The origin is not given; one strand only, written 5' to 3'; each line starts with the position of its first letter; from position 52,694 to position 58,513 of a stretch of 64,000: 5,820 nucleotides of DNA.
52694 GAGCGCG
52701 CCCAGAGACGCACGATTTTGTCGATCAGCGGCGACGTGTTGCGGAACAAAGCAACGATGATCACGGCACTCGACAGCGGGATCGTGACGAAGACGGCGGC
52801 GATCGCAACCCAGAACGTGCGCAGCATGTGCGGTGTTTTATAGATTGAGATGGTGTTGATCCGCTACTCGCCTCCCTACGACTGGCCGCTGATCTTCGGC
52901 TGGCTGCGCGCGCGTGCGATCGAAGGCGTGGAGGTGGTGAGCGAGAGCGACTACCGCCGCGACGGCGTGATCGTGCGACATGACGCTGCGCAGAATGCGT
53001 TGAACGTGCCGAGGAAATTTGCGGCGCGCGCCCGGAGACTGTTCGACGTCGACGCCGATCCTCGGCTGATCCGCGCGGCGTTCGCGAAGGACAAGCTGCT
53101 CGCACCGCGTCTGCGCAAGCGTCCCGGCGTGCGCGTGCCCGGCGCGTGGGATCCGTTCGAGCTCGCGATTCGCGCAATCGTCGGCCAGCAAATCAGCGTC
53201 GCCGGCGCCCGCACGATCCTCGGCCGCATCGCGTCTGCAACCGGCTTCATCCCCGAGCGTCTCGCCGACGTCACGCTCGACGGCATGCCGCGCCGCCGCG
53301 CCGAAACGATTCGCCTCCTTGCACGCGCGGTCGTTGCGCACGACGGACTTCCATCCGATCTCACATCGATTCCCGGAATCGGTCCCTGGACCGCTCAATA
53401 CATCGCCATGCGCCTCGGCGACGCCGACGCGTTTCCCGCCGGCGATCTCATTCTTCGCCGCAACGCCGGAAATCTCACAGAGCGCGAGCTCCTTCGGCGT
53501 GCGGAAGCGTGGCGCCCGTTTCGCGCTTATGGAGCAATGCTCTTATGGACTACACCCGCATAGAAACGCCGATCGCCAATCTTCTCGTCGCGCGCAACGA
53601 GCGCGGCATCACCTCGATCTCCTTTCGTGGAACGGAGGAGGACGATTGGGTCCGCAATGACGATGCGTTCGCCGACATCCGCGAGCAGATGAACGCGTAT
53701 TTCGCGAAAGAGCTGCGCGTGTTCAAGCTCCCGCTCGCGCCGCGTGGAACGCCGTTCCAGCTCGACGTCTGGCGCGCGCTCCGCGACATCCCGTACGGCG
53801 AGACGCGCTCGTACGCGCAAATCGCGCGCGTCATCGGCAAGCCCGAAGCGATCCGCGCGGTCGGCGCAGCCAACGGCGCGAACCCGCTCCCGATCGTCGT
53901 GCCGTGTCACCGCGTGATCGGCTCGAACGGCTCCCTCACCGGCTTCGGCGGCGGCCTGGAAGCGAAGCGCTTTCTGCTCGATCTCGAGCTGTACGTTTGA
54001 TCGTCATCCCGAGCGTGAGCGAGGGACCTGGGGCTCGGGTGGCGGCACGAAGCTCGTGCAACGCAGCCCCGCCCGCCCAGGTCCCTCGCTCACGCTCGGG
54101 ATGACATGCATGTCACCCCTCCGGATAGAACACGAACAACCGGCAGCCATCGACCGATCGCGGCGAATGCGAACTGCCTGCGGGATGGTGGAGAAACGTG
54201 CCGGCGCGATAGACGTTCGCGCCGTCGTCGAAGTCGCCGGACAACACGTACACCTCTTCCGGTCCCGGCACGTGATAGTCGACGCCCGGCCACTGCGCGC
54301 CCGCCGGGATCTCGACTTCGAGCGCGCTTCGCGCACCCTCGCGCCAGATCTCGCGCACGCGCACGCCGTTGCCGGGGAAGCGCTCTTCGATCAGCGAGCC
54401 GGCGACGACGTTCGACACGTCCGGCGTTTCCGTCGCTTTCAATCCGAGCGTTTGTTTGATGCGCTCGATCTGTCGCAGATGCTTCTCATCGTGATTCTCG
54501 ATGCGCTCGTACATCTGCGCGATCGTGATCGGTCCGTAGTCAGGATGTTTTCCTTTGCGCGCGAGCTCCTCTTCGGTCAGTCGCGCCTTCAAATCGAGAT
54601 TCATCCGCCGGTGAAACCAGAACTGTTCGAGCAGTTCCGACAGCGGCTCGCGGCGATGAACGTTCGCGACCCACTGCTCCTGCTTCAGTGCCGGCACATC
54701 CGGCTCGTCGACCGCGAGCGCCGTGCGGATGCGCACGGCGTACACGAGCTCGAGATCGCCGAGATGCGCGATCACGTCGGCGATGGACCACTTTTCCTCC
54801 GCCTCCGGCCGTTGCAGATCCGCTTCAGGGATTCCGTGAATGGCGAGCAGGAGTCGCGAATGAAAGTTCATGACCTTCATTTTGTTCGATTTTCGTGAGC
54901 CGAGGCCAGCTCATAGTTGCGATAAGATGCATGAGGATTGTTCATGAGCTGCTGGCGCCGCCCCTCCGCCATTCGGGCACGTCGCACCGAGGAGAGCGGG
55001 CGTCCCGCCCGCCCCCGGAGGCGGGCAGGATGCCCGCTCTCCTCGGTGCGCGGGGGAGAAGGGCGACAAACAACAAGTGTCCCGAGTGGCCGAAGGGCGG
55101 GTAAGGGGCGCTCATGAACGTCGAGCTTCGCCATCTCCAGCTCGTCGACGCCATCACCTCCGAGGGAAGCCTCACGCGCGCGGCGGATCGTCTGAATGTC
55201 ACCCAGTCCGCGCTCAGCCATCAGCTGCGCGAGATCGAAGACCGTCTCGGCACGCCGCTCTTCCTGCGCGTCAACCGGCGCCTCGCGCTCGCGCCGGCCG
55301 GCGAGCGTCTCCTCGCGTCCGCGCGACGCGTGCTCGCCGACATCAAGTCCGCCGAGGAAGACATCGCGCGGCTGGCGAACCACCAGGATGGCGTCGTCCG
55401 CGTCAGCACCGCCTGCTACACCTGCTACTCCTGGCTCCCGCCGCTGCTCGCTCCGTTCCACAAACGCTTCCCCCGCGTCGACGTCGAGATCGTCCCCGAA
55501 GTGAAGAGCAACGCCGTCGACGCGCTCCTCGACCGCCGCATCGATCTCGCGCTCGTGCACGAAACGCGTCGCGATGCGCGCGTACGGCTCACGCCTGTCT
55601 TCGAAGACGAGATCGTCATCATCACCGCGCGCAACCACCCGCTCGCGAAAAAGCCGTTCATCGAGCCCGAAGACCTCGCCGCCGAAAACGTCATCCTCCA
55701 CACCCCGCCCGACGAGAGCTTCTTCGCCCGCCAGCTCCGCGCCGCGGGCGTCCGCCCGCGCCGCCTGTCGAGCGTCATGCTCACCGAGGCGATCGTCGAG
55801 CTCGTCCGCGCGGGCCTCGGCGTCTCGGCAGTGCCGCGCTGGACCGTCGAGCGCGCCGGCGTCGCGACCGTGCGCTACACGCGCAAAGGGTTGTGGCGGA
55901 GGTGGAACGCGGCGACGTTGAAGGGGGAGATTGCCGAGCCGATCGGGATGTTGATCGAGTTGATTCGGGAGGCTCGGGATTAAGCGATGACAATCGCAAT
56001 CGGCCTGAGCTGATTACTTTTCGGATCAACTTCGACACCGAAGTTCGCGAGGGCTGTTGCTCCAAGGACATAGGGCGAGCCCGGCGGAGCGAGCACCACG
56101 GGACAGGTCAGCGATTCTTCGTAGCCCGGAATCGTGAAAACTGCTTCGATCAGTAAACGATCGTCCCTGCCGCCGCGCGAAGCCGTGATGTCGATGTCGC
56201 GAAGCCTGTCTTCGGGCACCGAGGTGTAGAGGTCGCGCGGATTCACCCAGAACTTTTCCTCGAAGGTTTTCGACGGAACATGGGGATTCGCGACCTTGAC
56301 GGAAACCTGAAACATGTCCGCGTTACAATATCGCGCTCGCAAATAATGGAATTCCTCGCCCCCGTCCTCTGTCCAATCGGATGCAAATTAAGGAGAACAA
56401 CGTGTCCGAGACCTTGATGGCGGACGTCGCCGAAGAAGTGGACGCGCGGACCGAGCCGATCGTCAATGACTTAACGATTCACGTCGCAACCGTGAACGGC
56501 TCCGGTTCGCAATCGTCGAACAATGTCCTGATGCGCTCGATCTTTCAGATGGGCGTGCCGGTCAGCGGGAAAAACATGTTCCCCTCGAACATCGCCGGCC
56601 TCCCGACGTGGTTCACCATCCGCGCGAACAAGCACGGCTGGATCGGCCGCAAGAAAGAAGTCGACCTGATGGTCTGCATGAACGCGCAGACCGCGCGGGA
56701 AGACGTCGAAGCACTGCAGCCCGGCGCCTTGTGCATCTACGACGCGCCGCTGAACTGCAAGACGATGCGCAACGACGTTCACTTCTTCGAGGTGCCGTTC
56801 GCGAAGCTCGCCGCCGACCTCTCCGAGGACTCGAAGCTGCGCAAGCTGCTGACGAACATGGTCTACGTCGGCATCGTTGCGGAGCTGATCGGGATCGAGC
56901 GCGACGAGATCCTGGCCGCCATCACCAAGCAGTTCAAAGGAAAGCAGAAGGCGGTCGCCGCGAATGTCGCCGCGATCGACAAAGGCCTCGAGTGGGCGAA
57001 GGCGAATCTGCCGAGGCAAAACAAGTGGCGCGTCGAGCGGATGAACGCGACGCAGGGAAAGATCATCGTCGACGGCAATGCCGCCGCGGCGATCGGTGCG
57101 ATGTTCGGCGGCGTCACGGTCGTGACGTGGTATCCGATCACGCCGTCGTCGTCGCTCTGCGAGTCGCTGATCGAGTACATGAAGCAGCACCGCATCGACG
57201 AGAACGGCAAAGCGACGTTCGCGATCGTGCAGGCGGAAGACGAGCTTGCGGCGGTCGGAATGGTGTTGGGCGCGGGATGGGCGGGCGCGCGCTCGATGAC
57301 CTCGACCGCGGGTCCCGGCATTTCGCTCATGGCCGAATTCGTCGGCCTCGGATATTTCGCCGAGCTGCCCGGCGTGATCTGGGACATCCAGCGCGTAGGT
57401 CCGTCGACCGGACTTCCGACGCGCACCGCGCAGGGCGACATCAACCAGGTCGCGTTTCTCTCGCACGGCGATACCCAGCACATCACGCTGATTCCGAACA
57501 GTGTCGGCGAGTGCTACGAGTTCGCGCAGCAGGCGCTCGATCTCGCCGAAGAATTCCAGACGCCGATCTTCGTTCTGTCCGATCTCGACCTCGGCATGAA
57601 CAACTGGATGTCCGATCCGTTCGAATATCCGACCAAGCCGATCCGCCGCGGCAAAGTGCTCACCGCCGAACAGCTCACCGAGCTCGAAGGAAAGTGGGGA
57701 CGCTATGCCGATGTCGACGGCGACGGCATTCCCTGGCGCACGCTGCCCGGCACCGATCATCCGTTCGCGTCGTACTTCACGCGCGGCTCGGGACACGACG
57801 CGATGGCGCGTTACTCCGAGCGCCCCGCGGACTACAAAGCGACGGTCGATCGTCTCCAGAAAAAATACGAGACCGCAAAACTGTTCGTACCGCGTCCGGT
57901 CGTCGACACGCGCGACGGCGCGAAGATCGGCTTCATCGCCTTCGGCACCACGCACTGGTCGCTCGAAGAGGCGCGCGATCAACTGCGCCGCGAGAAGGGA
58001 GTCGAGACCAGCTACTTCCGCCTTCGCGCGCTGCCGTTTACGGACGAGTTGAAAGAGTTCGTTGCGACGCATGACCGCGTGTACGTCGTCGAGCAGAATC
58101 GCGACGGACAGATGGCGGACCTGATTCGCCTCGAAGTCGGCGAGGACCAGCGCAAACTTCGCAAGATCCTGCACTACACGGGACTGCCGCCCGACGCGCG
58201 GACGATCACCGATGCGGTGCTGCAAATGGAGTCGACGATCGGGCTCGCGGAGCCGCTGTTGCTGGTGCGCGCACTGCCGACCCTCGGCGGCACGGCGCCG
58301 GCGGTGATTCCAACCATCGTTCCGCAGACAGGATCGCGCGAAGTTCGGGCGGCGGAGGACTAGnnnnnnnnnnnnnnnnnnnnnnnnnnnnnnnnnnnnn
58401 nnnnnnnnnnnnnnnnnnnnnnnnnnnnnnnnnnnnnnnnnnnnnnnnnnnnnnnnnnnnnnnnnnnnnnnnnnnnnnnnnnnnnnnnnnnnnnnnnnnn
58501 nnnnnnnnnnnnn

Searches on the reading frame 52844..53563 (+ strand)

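Call 93: search_protein_families(library=pfam, proteins=[window:52844-53563:+], max_evalue=0.00001)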
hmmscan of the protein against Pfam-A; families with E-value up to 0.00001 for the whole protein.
window:52844-53563:+ (239 aa): 1 family
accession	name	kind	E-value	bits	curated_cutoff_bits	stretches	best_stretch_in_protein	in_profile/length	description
PF06029.17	AlkA_N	-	2.4e-23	83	26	1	6-103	4-118/118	AlkA N-terminal domain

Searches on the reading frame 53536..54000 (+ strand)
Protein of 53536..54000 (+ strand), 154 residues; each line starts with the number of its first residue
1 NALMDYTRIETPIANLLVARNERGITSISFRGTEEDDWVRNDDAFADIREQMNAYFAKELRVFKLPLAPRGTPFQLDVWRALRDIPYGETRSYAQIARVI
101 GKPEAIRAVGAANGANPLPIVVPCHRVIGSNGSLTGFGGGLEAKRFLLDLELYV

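Call 94: search_protein_families(library=pfam, proteins=[window:53536-54000:+], max_evalue=0.00001)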
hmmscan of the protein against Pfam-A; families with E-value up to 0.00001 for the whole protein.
window:53536-54000:+ (154 aa): 2 families
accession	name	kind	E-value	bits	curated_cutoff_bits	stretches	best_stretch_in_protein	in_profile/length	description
PF01035.26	DNA_binding_1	-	1.1e-34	118.6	27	1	73-151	1-79/81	6-O-methylguanine DNA methyltransferase, DNA binding domain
PF02870.21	Methyltransf_1N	-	2.2e-11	44.6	21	1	6-69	3-71/71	6-O-methylguanine DNA methyltransferase, ribonuclease-like domain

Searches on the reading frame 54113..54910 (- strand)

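Call 94: search_protein_families(library=pfam, proteins=[window:54113-54910:-], max_evalue=0.00001)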
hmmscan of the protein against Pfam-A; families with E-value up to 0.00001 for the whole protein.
window:54113-54910:- (265 aa): 3 families
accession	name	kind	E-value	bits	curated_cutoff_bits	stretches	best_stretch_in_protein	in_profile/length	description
PF12867.12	DinB_2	-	1.5e-16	61.5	24.8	1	18-148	7-128/128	DinB superfamily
PF12973.13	Cupin_7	-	6.1e-10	39.3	27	1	182-261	19-100/105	ChrR Cupin-like domain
PF11716.13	MDMPI_N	-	4.6e-06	27.8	24.2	1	17-97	5-89/140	Mycothiol maleylpyruvate isomerase N-terminal domain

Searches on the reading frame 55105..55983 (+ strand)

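Call 94: search_protein_families(library=pfam, proteins=[window:55105-55983:+], max_evalue=0.00001)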
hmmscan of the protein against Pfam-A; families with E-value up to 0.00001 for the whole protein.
window:55105-55983:+ (292 aa): 2 families
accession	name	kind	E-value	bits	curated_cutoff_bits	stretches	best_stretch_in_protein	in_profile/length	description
PF03466.25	LysR_substrate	-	2.5e-41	141.8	28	1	93-290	3-207/209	LysR substrate binding domain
PF00126.33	HTH_1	-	9.6e-21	73.9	26.6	1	8-67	1-60/60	Bacterial regulatory helix-turn-helix protein, lysR family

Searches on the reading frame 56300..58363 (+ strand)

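Call 94: search_protein_families(library=pfam, proteins=[window:56300-58363:+], max_evalue=0.00001)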
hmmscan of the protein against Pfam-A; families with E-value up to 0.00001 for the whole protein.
window:56300-58363:+ (687 aa): 2 families
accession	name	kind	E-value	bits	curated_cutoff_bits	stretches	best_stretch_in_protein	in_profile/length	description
PF01855.24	POR_N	-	8.6e-48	163.5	27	1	266-428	2-154/231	Pyruvate flavodoxin/ferredoxin oxidoreductase, thiamine diP-bdg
PF01558.24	POR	-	1.1e-29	104.2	27.4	1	67-231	2-173/173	Pyruvate ferredoxin/flavodoxin oxidoreductase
